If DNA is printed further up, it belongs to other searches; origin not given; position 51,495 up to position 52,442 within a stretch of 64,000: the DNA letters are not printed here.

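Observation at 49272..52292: Coupled four-gene operon: HEY-tail anchor protein, PAT-repeat anchor protein, leaderless ApbE and a bis-heme ferric-reductase-domain protein, with no recognisable flavinylation acceptor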

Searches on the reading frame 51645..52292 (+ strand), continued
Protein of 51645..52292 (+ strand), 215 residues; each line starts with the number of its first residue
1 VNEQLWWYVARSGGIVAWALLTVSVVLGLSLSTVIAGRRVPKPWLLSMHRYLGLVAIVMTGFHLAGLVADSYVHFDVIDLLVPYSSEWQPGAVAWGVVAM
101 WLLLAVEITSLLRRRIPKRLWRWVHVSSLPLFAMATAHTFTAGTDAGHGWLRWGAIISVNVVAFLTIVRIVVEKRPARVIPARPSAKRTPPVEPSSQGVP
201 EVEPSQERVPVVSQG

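Call 78: search_protein_families(library=ncbifam, proteins=[L014:6615-7001:+, L102:3578-4048:+, L104:2329-2640:+, L014:6197-6619:+, L104:1746-2333:+, L097:4116-4760:+], max_evalue=1)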
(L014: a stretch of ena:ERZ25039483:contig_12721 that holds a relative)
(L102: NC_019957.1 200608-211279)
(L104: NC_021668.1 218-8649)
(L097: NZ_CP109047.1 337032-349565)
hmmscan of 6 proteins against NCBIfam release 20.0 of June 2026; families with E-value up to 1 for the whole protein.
L014:6615-7001:+ (129 aa): 2 families
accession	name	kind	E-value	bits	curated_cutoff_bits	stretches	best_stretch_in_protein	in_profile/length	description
NF033930.1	pneumo_PspA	exception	0.12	11.1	850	1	94-122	357-391/659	pneumococcal surface protein A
TIGR03979.1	His_Ser_Rich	equivalog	0.85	9.5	121.65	1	90-127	75-110/190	His-Xaa-Ser repeat protein HxsA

L102:3578-4048:+ (157 aa): 1 family
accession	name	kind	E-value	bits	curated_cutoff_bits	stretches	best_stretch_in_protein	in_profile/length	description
NF033761.1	gliding_GltJ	equivalog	0.52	9.3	450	1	16-145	376-507/671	adventurous gliding motility protein GltJ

L104:2329-2640:+ (104 aa): 1 family
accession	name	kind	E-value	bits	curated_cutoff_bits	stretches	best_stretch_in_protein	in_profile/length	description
NF006035.0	PRK08177.1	equivalog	0.01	15.3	251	1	44-99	65-120/228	SDR family oxidoreductase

L014:6197-6619:+ (141 aa): 0 families

L104:1746-2333:+ (196 aa): 0 families

L097:4116-4760:+ (215 aa): 0 families
